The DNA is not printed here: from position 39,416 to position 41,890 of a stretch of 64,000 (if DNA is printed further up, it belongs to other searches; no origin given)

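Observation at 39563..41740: Dual cNMP-binding + rhodanese + long coiled-coil protein translationally coupled to a Rieske protein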

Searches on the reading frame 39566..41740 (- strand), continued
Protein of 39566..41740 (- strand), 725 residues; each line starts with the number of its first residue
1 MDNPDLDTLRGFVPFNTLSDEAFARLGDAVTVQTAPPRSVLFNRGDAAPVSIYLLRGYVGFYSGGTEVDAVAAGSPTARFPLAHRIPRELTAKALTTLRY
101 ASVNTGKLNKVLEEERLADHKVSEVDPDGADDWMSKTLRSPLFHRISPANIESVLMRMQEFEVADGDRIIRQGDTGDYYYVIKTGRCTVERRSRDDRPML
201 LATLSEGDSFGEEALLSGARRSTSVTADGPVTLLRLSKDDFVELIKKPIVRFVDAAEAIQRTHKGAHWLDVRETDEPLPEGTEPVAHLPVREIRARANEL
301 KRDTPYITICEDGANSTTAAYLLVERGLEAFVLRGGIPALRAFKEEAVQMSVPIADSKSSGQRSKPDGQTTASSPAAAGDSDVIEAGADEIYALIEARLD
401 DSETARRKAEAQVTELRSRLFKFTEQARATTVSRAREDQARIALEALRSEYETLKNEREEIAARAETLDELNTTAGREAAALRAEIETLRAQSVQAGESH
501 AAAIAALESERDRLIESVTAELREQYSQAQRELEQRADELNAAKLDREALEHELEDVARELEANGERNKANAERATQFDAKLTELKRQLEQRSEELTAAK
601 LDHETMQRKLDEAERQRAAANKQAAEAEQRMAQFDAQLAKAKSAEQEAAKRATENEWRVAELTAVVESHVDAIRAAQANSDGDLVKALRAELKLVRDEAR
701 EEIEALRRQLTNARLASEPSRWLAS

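Call 71: search_protein_families(library=ncbifam, proteins=[P0046, P0003], max_evalue=0.001)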
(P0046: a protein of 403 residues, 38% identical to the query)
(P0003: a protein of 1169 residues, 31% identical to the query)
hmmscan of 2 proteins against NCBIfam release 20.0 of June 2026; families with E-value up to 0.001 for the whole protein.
P0046 (403 aa): 14 families
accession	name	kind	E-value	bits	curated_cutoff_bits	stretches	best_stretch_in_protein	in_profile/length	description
NF041163.2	encap_f2b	equivalog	2.4e-10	40.1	400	1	155-253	86-184/450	family 2B encapsulin nanocompartment shell protein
NF058543.1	ActPatMycb56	equivalog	5.8e-10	38.5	460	1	147-256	2-109/317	acetyltransferase Pat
NF007627.0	PRK10287.1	equivalog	1e-08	35.3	102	1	260-347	9-97/104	thiosulfate sulfurtransferase PspE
NF008732.0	PRK11753.1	equivalog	1.7e-08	34.2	266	1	156-254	15-113/214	cAMP-activated global transcriptional regulator CRP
TIGR04271.1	ThiI_C_thiazole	equivalog_domain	1.6e-07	31.3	70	1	258-336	12-94/101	thiazole biosynthesis protein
TIGR02981.1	phageshock_pspE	exception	4.5e-07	30.1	126.3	1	272-347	18-95/101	thiosulfate sulfurtransferase PspE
TIGR03896.1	cyc_nuc_ocin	subfamily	6.2e-07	29.1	161.05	1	163-253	7-100/317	bacteriocin-type transport-associated protein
NF045521.1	rhoda_near_glyco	subfamily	1.7e-06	27.9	145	1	248-345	5-106/144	rhodanese homology domain-containing protein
NF006444.0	PRK08762.1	equivalog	4.1e-06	25.7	449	1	260-345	17-105/387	molybdopterin-synthase adenylyltransferase MoeB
NF033833.0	rhodan_ChrE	equivalog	0.00022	21.2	120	1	289-345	38-95/108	rhodanese family chromate resistance protein ChrE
NF005902.0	PRK07878.1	equivalog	0.00025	20.1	647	1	275-344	306-378/392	adenylyltransferase/sulfurtransferase MoeZ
NF005646.0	PRK07411.1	equivalog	0.00056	19.1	633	0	275-345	302-377/390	molybdopterin-synthase adenylyltransferase MoeB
NF007707.0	PRK10402.1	subfamily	0.00061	19.5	180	0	24-63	22-61/226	transcriptional regulator YeiL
NF001195.0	PRK00162.1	equivalog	0.00086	19.6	102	0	270-343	18-92/108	thiosulfate sulfurtransferase GlpE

P0003 (1169 aa): 24 families
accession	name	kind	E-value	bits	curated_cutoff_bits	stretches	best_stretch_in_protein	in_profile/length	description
NF051459.1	pyoverdine_PvdO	equivalog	9.7e-46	156.1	500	1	923-1169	15-280/280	dihydropyoverdine dehydrogenase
TIGR03525.2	GldK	equivalog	2.4e-26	93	350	1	1010-1168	220-406/408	T9SS ring complex lipoprotein PorK/GldK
TIGR03440.2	egtB_TIGR03440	equivalog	6.3e-17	61.8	360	2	1009-1165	273-412/413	ergothioneine biosynthesis protein EgtB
TIGR02168.1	SMC_prok_B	equivalog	1.4e-15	56.1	567.35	2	540-837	668-961/1181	chromosome segregation protein SMC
NF041186.1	SenA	equivalog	1.6e-15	57.4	420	2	1009-1166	270-381/382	selenoneine synthase SenA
TIGR04344.1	ovoA_Nterm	equivalog_domain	2.5e-15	56.3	400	1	1013-1166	298-444/444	5-histidylcysteine sulfoxide synthase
TIGR02171.1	Fb_sc_TIGR02171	subfamily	5.8e-15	54.4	544.35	2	1033-1166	157-280/912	TIGR02171 family lipoprotein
TIGR02169.1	SMC_prok_A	equivalog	6.9e-15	53.8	729.4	2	375-625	251-501/1165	chromosome segregation protein SMC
TIGR03524.1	GldJ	equivalog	1.8e-11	43.4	458.2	1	1078-1111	335-368/559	gliding motility lipoprotein GldJ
NF058543.1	ActPatMycb56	equivalog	1.7e-10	40.3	460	1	146-234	3-89/317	acetyltransferase Pat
NF045487.1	ASRP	equivalog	4.6e-10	38.7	300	1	571-827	147-396/593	archaea-specific SMC-related protein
NF007627.0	PRK10287.1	equivalog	6.5e-09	36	102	1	272-345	22-97/104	thiosulfate sulfurtransferase PspE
TIGR03530.1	GldJ_short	equivalog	2.2e-08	33.4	382.9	1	1082-1110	291-319/396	gliding motility lipoprotein GldJ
TIGR02981.1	phageshock_pspE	exception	8.5e-08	32.4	126.3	1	271-345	19-95/101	thiosulfate sulfurtransferase PspE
NF002572.0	PRK02224.1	equivalog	2.1e-07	29.6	1087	1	468-838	203-568/888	DNA double-strand break repair ATPase Rad50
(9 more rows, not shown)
